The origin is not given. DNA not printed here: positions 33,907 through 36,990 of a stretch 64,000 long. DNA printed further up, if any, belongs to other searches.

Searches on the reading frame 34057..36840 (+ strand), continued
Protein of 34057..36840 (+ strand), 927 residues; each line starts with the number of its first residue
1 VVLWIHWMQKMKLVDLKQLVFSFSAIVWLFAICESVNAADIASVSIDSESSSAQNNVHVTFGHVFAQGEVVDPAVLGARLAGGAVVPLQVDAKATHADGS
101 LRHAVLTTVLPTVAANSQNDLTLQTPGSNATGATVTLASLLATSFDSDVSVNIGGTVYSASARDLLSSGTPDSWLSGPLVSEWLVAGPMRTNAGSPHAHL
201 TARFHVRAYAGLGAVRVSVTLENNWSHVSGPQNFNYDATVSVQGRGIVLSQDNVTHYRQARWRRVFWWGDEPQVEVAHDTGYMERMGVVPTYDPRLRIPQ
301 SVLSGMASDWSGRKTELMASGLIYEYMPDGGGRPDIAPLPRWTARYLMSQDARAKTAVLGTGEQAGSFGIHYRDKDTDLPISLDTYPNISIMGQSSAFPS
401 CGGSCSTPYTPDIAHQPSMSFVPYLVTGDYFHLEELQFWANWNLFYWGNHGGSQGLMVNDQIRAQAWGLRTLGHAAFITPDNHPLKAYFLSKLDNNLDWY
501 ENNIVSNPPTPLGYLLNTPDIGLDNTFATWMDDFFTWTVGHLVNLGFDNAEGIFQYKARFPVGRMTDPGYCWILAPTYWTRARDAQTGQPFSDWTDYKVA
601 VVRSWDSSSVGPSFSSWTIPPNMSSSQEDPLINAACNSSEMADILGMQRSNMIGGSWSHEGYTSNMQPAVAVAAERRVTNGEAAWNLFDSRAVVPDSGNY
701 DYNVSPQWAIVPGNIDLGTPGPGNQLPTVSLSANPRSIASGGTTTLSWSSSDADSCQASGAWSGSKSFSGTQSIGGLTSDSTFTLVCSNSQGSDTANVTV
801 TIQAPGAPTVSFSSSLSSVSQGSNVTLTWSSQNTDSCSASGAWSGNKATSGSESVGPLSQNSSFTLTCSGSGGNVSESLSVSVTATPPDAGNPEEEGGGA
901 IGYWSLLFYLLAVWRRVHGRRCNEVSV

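Call 61: search_protein_families(library=pfam, proteins=[L069:423-1895:+, L069:1905-2834:+, L069:2750-3835:+, L069:3837-4742:+, L069:4370-5683:+, L069:8774-9919:+, L069:9935-12037:+, L069:12034-13386:+], max_evalue=0.01)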
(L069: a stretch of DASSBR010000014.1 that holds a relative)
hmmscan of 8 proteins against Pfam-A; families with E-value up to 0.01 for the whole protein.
L069:423-1895:+ (490 aa): 2 families
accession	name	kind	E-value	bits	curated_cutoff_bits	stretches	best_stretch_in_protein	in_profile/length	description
PF13440.11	Polysacc_synt_3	-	3.5e-56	191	23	1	28-320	1-293/293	Polysaccharide biosynthesis protein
PF01943.22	Polysacc_synt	-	2.5e-26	93.2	28.2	1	6-270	3-273/274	Polysaccharide biosynthesis protein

L069:1905-2834:+ (309 aa): 2 families
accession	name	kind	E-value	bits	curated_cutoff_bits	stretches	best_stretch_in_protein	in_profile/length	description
PF00685.33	Sulfotransfer_1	-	2.9e-16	60.1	22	1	29-232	4-182/255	Sulfotransferase domain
PF13469.12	Sulfotransfer_3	-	7.7e-11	43.1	27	1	27-232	1-213/216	Sulfotransferase family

L069:2750-3835:+ (361 aa): 5 families
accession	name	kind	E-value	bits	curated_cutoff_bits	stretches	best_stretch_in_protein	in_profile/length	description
PF00535.33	Glycos_transf_2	-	4.1e-31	108.6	23.3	1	37-186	2-151/168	Glycosyl transferase family 2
PF10111.15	Glyco_tranf_2_2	-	1.3e-13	51.5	27.3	1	37-236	2-202/276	Glycosyltransferase like family 2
PF13641.12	Glyco_tranf_2_3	-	1.5e-10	41.9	27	1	34-143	2-123/230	Glycosyltransferase like family 2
PF13632.12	Glyco_trans_2_3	-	0.0004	20.7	27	1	116-238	1-111/198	Glycosyl transferase family group 2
PF13704.12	Glyco_tranf_2_4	-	0.0089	16.9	27.5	0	47-129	6-87/98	Glycosyl transferase family 2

L069:3837-4742:+ (301 aa): 12 families
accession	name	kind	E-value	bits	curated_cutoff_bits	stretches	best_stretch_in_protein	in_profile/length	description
PF08241.18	Methyltransf_11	-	2.8e-20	73.2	21.2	1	52-158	1-95/95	Methyltransferase domain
PF13847.12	Methyltransf_31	-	1.3e-17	64.3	27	1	49-162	5-113/145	Methyltransferase domain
PF13649.12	Methyltransf_25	-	4.5e-17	63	27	1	51-154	1-97/97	Methyltransferase domain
PF13489.12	Methyltransf_23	-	5.5e-14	52.7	27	1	32-222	6-162/164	Methyltransferase domain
PF08242.18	Methyltransf_12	-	2e-12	48.1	30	1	52-156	1-98/98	Methyltransferase domain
PF01209.24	Ubie_methyltran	-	4.6e-10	39.7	20.1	1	26-158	26-151/233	ubiE/COQ5 methyltransferase family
PF05175.20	MTS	-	1.1e-09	38.6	23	1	38-164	22-144/170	Methyltransferase small domain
PF02086.21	MethyltransfD12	-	1.9e-06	28.3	22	1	35-91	8-64/253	D12 class N6 adenine-specific DNA methyltransferase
PF05148.21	Methyltransf_8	-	0.00073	19.9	27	1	49-160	74-159/219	Hypothetical methyltransferase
PF13679.12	Methyltransf_32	-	0.0018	18.7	27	1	45-99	23-84/143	Methyltransferase domain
PF06325.19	PrmA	-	0.0022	18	22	1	48-120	162-233/296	Ribosomal protein L11 methyltransferase (PrmA)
PF09445.16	Methyltransf_15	-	0.0034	17.4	22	1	50-90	3-43/165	RNA cap guanine-N2 methyltransferase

L069:4370-5683:+ (437 aa): 1 family
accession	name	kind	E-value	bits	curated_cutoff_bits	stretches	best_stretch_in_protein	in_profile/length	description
PF01636.29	APH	-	5.3e-09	36.6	23.2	1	267-336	118-196/239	Phosphotransferase enzyme family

L069:8774-9919:+ (381 aa): 2 families
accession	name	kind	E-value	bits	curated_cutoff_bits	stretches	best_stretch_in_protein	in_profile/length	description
PF02350.25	Epimerase_2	-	7.9e-102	341.1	30.6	1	36-370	2-347/347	UDP-N-acetylglucosamine 2-epimerase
PF13579.12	Glyco_trans_4_4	-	7e-07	30.2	29.7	1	33-184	10-157/158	Glycosyl transferase 4-like domain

L069:9935-12037:+ (700 aa): 6 families
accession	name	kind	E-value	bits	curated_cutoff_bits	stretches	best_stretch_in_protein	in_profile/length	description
PF02518.31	HATPase_c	-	4.5e-21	75.8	26.4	1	576-679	4-109/111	Histidine kinase-, DNA gyrase B-, and HSP90-like ATPase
PF13185.12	GAF_2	-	1.1e-05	26.1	28.6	1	327-452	14-133/136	GAF domain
PF13492.12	GAF_3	-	8.2e-05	23.5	27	1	407-453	81-126/129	GAF domain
PF01590.32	GAF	-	0.00017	22.5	22.4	1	325-452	10-131/133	GAF domain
PF13589.12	HATPase_c_3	-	0.0065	16.9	25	0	584-634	9-57/137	Histidine kinase-, DNA gyrase B-, and HSP90-like ATPase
PF00512.31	HisKA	-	0.0081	16.6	26.9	0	473-529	3-58/66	His Kinase A (phospho-acceptor) domain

L069:12034-13386:+ (450 aa): 11 families
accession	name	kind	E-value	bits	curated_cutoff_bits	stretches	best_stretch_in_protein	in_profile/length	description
PF00158.32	Sigma54_activat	-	6.1e-74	247.7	20.2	1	145-311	1-167/168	Sigma-54 interaction domain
PF14532.12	Sigma54_activ_2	-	3.3e-24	86.1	25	1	147-315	2-137/138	Sigma-54 interaction domain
PF25601.1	AAA_lid_14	-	4.1e-19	68.6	27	1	317-394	1-78/87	AAA+ ATPase lid domain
PF00072.30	Response_reg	-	1.5e-16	61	30.2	1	7-118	2-110/111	Response regulator receiver domain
PF02954.25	HTH_8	-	1.2e-10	41.3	22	1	405-438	3-36/42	Bacterial regulatory protein, Fis family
PF07728.20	AAA_5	-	1.6e-07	31.8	22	1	169-286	2-122/139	AAA domain (dynein-related subfamily)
PF01078.27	Mg_chelatase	-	5.5e-06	26.4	20.3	0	224-285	93-156/207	Magnesium chelatase, subunit ChlI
PF07724.20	AAA_2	-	2.9e-05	24.6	27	1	167-295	4-133/166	AAA domain (Cdc48 subfamily)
PF12728.13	HTH_17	-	0.0003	21.4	27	1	423-448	4-30/51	Helix-turn-helix domain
PF00004.35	AAA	-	0.00055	20.8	21.2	1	169-292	1-114/131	ATPase family associated with various cellular activities (AAA)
PF00126.33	HTH_1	-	0.0077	16.6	26.6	0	417-438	10-31/60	Bacterial regulatory helix-turn-helix protein, lysR family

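Call 62: search_protein_families(library=pfam, proteins=[L011:233-1723:+, L011:1707-3215:-, L011:3132-4286:+, L011:3294-4292:-, L011:4390-5643:-, L011:4423-5682:+, L011:8820-9965:+, L011:10003-12111:+, L011:11745-13454:+, L011:13066-13743:+], max_evalue=0.01)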
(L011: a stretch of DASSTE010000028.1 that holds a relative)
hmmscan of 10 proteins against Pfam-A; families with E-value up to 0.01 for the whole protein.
L011:233-1723:+ (496 aa): 1 family
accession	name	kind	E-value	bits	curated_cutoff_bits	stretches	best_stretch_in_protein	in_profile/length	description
PF01636.29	APH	-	1.4e-08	35.2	23.2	1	307-398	91-197/239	Phosphotransferase enzyme family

L011:1707-3215:- (502 aa): 0 families

L011:3132-4286:+ (384 aa): 0 families

L011:3294-4292:- (332 aa): 5 families
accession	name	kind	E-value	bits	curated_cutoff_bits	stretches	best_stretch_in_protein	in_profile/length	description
PF00535.33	Glycos_transf_2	-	2.5e-35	122.3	23.3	1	3-129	1-130/168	Glycosyl transferase family 2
PF10111.15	Glyco_tranf_2_2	-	3.9e-18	66.4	27.3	1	3-98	1-102/276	Glycosyltransferase like family 2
PF13641.12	Glyco_tranf_2_3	-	1.1e-15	58.8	27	1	2-195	3-205/230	Glycosyltransferase like family 2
PF13632.12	Glyco_trans_2_3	-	1.4e-08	35.2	27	1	80-189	1-110/198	Glycosyl transferase family group 2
PF13704.12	Glyco_tranf_2_4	-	0.0034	18.3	27.5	1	31-88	21-82/98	Glycosyl transferase family 2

L011:4390-5643:- (417 aa): 0 families

L011:4423-5682:+ (419 aa): 4 families
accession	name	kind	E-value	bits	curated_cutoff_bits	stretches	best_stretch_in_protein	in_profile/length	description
PF13489.12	Methyltransf_23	-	1.5e-07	31.8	27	1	239-331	8-94/164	Methyltransferase domain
PF08241.18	Methyltransf_11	-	0.00029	21.8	21.2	1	259-331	1-73/95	Methyltransferase domain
PF13649.12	Methyltransf_25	-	0.0003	21.8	27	1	259-331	2-77/97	Methyltransferase domain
PF08242.18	Methyltransf_12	-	0.0011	20.1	30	1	259-331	1-78/98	Methyltransferase domain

L011:8820-9965:+ (381 aa): 2 families
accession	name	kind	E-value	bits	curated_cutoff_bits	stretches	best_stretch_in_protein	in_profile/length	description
PF02350.25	Epimerase_2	-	4.3e-97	325.5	30.6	1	36-369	2-346/347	UDP-N-acetylglucosamine 2-epimerase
PF13579.12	Glyco_trans_4_4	-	5.5e-07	30.5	29.7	1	33-184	10-157/158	Glycosyl transferase 4-like domain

L011:10003-12111:+ (702 aa): 4 families
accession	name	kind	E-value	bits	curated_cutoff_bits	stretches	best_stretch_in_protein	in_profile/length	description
PF02518.31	HATPase_c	-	1.4e-22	80.6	26.4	1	579-683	4-110/111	Histidine kinase-, DNA gyrase B-, and HSP90-like ATPase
PF13185.12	GAF_2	-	1.5e-06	28.9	28.6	1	330-455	14-133/136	GAF domain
PF13492.12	GAF_3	-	1.6e-06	28.9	27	1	331-456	13-126/129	GAF domain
PF01590.32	GAF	-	3.1e-06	28.2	22.4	1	327-455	9-131/133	GAF domain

L011:11745-13454:+ (569 aa): 7 families
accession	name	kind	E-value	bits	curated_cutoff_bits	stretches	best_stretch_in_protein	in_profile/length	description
PF00158.32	Sigma54_activat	-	1.2e-72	243.6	20.2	1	265-431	1-167/168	Sigma-54 interaction domain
PF14532.12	Sigma54_activ_2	-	4.3e-22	79.3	25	1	266-435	1-137/138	Sigma-54 interaction domain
PF25601.1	AAA_lid_14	-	1.1e-20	73.7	27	1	437-508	1-72/87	AAA+ ATPase lid domain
PF00072.30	Response_reg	-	4.5e-16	59.4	30.2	1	127-238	2-110/111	Response regulator receiver domain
PF02954.25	HTH_8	-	5.3e-11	42.5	22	1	525-558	3-36/42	Bacterial regulatory protein, Fis family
PF07728.20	AAA_5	-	1.7e-06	28.5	22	1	289-405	2-121/139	AAA domain (dynein-related subfamily)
PF01078.27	Mg_chelatase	-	0.00011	22.2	20.3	0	344-404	93-155/207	Magnesium chelatase, subunit ChlI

L011:13066-13743:+ (225 aa): 0 families

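Call 67: predict_structure(alignment_id=A1)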
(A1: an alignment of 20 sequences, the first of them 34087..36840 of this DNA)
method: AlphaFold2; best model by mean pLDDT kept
length: 917 residues; sequences in the alignment: 20
mean_pLDDT: 82.8   pTM: 0.73
mean pLDDT of the five models: 82.8, 82.1, 79.2, 78.9, 77.7
residues with pLDDT >= 90: 389; 70-90: 377; 50-70: 98; < 50: 53
segments of 3 or more residues with pLDDT < 50: 1-4, 21-27, 317-320, 708-716, 876-893, 910-917
pLDDT, mean of each block of 10 residues (from residue 1): 53 60 51 91 93 88 87 92 87 94 92 87 94 96 96 94 95 95 90 96 94 73 89 96 89 93 91 89 89 89 81 62 75 92 91 84 87 85 54 65 64 91 92 80 85 86 95 95 96 91 86 83 93 92 95 95 87 90 93 86 66 86 92 87 74 86 90 91 64 84 63 52 79 82 80 83 86 85 79 75 78 86 89 89 86 88 81 52 32 61 65 42
secondary structure, 60 per line:
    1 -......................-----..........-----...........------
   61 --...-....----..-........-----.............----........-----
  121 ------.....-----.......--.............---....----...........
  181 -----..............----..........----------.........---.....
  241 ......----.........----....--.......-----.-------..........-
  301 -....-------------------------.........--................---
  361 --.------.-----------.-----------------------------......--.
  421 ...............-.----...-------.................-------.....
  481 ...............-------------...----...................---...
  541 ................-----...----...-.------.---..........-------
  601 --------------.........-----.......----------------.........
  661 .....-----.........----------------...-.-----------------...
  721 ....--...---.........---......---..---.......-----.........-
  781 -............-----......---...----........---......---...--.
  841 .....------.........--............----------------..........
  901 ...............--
elements in order (helices of 4 or more, strands of 3 or more residues): H2-23 E29-38 E44-54 E67-70 E78-85 E91-103 E108-115 H127-131 E137-143 E146-151 H152-158 E162-165 E170-180 E186-199 E204-213 E224-232 E236-246 E251-259 E264-267 H270-276 H290-299 H302-305 H331-339 H342-357 H412-417 H420-435 H452-468 H476-495 E516-518 H519-534 H538-556 E569-571 H584-593 H615-623 H629-635 H652-665 H671-679 E718-724 E727-729 E733-741 E745-750 E759-765 E771-779 E782-793 E799-804 E808-810 E815-822 E826-831 E835-837 E840-845 E852-860 E863-874 H891-915

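Call 69: fold_search(model_id=the predicted structure, library=pdb)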
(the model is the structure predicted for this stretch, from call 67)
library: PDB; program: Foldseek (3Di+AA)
matches with E <= 10: 801; with E <= 0.001: 77
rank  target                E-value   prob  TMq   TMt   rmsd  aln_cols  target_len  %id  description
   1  5xqg_H                5.1e-09  1.00  0.27  0.27  14.8      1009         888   10  Crystal structure of a PL 26 exo-rhamnogalacturonan lyase from Penicillium chrysogenum complexed with unsaturated gala (released 2018-03-21)
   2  5xqg_D                3.8e-08  1.00  0.29  0.29  14.4       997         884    9  Crystal structure of a PL 26 exo-rhamnogalacturonan lyase from Penicillium chrysogenum complexed with unsaturated gala (released 2018-03-21)
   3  5xqg_C                6.8e-08  1.00  0.27  0.28  14.7      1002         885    9  Crystal structure of a PL 26 exo-rhamnogalacturonan lyase from Penicillium chrysogenum complexed with unsaturated gala (released 2018-03-21)
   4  5xqg_E                1.1e-07  1.00  0.27  0.27  14.6      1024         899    9  Crystal structure of a PL 26 exo-rhamnogalacturonan lyase from Penicillium chrysogenum complexed with unsaturated gala (released 2018-03-21)
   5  5xqj_G                1.1e-07  1.00  0.29  0.30  14.1      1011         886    9  Crystal structure of a PL 26 exo-rhamnogalacturonan lyase from Penicillium chrysogenum complexed with unsaturated gala (released 2018-04-04)
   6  5xqg_G                1.9e-07  1.00  0.29  0.30  13.8      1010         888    9  Crystal structure of a PL 26 exo-rhamnogalacturonan lyase from Penicillium chrysogenum complexed with unsaturated gala (released 2018-03-21)
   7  5xqj_E                1.9e-07  1.00  0.29  0.29  14.3      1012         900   10  Crystal structure of a PL 26 exo-rhamnogalacturonan lyase from Penicillium chrysogenum complexed with unsaturated gala (released 2018-04-04)
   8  5xqg_A                1.9e-07  1.00  0.26  0.26  14.6      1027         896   10  Crystal structure of a PL 26 exo-rhamnogalacturonan lyase from Penicillium chrysogenum complexed with unsaturated gala (released 2018-03-21)
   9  5xqg_F                2.5e-07  1.00  0.29  0.29  13.5      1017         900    9  Crystal structure of a PL 26 exo-rhamnogalacturonan lyase from Penicillium chrysogenum complexed with unsaturated gala (released 2018-03-21)
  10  5xqo_A                2.5e-07  1.00  0.28  0.29  14.1      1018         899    9  Crystal structure of a PL 26 exo-rhamnogalacturonan lyase from Penicillium chrysogenum complexed with tetrameric subst (released 2018-03-21)
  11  5xqo_B                3.7e-07  1.00  0.29  0.30  13.4      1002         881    9  Crystal structure of a PL 26 exo-rhamnogalacturonan lyase from Penicillium chrysogenum complexed with tetrameric subst (released 2018-03-21)
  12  5xq3_A                4.1e-07  1.00  0.27  0.28  14.3      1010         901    9  Crystal structure of a PL 26 exo-rhamnogalacturonan lyase from Penicillium chrysogenum (released 2018-03-21)
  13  5xq3_B                2.0e-06  1.00  0.28  0.29  14.4       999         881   10  Crystal structure of a PL 26 exo-rhamnogalacturonan lyase from Penicillium chrysogenum (released 2018-03-21)
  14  6fg9_A                4.7e-05  1.00  0.08  0.08  17.5       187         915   12  Mouse SORCS2 ectodomain (sortilin related VPS10 domain containing receptor 2) (released 2018-08-01)
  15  6sdb_A                5.2e-05  1.00  0.08  0.33  17.3       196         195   15  Chimeric titin Z1Z2 functionalized with a KLER exogenous peptide from decorin (released 2019-09-18)
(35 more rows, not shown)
